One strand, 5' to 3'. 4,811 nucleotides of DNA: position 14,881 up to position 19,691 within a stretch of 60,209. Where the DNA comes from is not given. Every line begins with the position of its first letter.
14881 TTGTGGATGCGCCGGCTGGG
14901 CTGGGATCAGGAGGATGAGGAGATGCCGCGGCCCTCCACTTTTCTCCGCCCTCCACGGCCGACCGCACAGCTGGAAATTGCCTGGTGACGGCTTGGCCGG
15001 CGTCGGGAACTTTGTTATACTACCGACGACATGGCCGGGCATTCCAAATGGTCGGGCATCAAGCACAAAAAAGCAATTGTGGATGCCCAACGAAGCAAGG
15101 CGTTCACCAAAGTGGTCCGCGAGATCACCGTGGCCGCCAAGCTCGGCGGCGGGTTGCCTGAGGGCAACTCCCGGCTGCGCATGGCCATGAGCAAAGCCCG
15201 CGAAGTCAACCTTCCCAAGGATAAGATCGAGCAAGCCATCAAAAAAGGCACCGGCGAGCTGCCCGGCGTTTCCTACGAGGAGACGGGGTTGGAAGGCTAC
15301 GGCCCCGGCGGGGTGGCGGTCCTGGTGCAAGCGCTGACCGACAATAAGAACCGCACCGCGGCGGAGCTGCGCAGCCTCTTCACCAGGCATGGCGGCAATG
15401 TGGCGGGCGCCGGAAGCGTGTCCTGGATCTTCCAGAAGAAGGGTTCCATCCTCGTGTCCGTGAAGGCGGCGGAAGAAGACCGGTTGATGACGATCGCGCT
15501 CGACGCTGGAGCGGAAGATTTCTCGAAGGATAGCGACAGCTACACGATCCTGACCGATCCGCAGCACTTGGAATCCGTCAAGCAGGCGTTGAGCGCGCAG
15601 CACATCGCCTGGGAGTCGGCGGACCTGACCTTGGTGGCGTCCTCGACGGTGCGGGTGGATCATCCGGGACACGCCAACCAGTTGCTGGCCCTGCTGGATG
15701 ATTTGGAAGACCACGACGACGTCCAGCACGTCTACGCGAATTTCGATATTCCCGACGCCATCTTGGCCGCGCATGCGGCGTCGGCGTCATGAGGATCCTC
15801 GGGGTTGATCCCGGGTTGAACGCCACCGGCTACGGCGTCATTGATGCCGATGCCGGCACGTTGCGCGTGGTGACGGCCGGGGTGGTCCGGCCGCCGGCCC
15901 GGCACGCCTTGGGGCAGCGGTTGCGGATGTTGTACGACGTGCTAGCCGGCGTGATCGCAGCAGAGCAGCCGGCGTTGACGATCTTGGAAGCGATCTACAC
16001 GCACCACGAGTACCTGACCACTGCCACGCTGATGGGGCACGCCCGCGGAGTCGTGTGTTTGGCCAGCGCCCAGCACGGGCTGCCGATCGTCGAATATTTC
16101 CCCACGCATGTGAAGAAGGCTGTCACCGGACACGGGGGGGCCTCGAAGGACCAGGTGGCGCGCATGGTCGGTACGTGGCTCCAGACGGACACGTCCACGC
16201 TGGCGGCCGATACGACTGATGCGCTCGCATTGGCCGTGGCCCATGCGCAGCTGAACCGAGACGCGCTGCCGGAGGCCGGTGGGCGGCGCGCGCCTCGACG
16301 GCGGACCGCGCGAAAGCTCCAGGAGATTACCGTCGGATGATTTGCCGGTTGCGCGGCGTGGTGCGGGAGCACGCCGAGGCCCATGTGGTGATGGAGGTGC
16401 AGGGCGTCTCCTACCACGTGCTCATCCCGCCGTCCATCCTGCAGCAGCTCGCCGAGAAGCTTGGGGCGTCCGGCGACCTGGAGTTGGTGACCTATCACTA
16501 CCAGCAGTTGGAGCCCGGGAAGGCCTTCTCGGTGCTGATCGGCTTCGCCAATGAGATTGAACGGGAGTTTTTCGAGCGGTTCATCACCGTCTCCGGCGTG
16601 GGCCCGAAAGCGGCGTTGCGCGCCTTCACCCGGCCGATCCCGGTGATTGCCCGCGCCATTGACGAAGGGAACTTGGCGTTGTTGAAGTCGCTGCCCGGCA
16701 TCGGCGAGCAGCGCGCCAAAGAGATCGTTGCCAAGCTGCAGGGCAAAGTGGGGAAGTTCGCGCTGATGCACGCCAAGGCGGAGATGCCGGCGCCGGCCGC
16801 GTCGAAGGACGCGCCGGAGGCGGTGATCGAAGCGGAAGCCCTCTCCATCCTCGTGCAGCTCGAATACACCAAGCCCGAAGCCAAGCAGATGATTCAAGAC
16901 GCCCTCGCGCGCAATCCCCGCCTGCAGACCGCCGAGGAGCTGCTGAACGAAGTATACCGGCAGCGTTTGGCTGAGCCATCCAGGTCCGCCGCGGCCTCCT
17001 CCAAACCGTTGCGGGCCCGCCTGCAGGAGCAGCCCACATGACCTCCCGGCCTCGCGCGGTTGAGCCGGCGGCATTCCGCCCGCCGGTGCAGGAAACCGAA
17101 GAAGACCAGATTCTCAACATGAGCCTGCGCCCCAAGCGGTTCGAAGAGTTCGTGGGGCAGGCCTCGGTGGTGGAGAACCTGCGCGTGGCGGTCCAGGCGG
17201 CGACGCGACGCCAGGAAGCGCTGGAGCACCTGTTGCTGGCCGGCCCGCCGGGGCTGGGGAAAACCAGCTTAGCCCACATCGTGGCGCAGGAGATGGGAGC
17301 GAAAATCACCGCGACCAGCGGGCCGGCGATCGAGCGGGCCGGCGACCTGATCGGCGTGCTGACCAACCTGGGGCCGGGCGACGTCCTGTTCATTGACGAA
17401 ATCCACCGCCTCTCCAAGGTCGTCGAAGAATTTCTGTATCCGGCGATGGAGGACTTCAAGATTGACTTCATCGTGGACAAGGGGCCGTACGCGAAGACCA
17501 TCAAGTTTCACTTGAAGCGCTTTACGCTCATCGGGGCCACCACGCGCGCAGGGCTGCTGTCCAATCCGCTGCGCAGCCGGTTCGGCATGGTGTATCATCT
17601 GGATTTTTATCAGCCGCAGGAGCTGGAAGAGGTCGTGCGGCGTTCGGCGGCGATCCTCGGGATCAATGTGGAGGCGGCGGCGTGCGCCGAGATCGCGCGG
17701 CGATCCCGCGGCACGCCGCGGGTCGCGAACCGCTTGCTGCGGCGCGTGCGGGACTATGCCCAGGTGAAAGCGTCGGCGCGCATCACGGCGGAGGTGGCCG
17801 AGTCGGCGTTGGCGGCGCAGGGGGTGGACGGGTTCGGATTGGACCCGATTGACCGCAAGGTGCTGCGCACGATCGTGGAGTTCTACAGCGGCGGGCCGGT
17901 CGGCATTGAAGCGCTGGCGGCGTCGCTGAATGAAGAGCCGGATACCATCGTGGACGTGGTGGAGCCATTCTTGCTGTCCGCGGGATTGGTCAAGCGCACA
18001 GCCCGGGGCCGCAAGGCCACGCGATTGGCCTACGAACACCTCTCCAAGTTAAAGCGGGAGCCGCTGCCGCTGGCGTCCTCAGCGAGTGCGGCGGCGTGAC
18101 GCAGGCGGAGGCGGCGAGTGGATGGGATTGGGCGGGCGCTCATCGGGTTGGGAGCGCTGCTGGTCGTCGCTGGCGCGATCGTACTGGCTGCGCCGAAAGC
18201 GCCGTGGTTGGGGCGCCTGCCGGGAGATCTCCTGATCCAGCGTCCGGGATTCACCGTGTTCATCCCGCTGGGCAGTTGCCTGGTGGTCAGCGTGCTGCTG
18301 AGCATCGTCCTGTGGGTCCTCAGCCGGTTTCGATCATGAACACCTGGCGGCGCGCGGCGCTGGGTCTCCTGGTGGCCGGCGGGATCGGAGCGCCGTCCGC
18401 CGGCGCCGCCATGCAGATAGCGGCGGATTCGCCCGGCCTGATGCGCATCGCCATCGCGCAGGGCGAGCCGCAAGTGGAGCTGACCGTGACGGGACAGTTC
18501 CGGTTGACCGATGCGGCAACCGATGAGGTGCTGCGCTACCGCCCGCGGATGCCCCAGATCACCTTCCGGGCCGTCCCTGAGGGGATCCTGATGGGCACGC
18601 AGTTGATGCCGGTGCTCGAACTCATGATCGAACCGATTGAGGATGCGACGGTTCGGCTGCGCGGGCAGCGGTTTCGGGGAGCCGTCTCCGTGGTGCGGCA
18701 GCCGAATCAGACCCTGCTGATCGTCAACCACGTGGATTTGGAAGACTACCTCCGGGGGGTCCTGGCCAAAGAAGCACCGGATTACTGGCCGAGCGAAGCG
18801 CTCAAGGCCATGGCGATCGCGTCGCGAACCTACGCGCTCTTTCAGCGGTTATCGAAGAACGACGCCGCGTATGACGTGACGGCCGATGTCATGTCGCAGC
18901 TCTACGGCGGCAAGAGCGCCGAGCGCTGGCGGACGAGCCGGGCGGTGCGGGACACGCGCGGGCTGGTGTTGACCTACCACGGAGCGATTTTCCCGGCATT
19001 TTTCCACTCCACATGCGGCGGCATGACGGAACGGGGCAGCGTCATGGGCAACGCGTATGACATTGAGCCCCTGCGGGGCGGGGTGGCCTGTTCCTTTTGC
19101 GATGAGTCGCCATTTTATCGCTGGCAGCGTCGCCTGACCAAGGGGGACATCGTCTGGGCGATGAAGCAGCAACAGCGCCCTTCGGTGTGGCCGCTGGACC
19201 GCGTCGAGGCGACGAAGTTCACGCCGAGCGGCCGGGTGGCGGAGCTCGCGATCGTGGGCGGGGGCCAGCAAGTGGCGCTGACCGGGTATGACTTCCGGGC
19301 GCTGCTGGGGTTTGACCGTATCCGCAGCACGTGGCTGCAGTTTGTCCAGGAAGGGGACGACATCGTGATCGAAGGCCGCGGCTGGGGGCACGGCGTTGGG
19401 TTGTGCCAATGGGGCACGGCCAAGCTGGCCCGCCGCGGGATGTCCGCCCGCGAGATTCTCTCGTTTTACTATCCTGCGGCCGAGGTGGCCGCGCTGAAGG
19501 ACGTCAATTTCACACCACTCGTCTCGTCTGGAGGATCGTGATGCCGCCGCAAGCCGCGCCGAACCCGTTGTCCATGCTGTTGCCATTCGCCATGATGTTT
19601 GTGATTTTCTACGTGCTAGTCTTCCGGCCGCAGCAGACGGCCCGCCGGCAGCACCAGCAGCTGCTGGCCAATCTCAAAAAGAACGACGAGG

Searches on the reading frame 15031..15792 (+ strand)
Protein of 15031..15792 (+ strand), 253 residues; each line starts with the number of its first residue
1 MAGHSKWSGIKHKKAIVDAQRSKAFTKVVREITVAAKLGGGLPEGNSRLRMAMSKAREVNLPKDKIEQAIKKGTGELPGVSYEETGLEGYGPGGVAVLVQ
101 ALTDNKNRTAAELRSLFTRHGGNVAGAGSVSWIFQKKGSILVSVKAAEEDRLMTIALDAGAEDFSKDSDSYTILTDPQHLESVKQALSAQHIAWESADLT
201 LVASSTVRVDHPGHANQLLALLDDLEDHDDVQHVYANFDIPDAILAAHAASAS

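Call 87: search_protein_families(library=pfam, proteins=[window:15031-15792:+], max_evalue=0.0001)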
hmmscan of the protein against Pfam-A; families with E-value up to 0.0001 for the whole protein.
window:15031-15792:+ (253 aa): 2 families
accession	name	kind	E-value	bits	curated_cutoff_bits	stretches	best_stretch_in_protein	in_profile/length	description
PF01709.26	Transcrip_reg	-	2.8e-54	183.6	27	1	82-238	1-160/160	TACO1/YebC second and third domain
PF20772.2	TACO1_YebC_N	-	6.4e-30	103.9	36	1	5-76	1-73/73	TACO1/YebC protein N-terminal domain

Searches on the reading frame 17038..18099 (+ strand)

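Call 87: search_protein_families(library=pfam, proteins=[window:17038-18099:+], max_evalue=0.0001)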
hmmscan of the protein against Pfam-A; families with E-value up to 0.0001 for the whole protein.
window:17038-18099:+ (353 aa): 7 families
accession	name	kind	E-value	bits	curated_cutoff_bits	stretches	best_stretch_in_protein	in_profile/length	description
PF05496.18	RuvB_N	-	1.3e-73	246.4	27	1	30-188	1-159/159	Holliday junction DNA helicase RuvB P-loop domain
PF17864.7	AAA_lid_4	-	2.1e-30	104.7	27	1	191-264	1-74/74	RuvB AAA lid domain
PF05491.19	RuvB_C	-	1.5e-24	86.1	24.7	1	266-335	2-71/72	RuvB C-terminal winged helix domain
PF00004.35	AAA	-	2.6e-21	76.9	21.2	1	65-188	1-129/131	ATPase family associated with various cellular activities (AAA)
PF07728.20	AAA_5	-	5.9e-09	36.5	22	1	64-182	1-139/139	AAA domain (dynein-related subfamily)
PF06068.19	TIP49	-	9.7e-06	25.4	23.8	0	36-92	24-80/347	TIP49 P-loop domain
PF13191.12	AAA_16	-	2.4e-05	25.3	32.6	0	37-95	1-58/167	AAA ATPase domain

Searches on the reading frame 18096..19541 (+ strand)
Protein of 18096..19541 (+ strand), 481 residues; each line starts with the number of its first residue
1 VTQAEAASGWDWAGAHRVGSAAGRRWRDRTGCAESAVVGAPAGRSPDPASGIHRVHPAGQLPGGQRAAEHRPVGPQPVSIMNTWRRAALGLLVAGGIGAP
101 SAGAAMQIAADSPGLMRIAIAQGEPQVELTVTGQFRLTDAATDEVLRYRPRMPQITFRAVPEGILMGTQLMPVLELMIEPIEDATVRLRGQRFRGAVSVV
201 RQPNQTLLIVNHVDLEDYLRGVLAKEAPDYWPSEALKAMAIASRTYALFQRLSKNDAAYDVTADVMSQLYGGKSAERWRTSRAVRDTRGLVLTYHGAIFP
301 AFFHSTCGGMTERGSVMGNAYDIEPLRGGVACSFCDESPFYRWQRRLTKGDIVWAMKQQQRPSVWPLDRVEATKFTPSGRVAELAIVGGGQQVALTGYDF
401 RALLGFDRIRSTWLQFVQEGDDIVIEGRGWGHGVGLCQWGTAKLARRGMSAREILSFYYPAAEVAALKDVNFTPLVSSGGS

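Call 87: search_protein_families(library=pfam, proteins=[window:18096-19541:+], max_evalue=0.0001)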
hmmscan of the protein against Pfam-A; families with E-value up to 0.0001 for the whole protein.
window:18096-19541:+ (481 aa): 1 family
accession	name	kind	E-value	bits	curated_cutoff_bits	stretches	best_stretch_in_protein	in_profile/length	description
PF08486.15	SpoIID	-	6.1e-26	91.3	23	1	205-294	3-97/97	Stage II sporulation protein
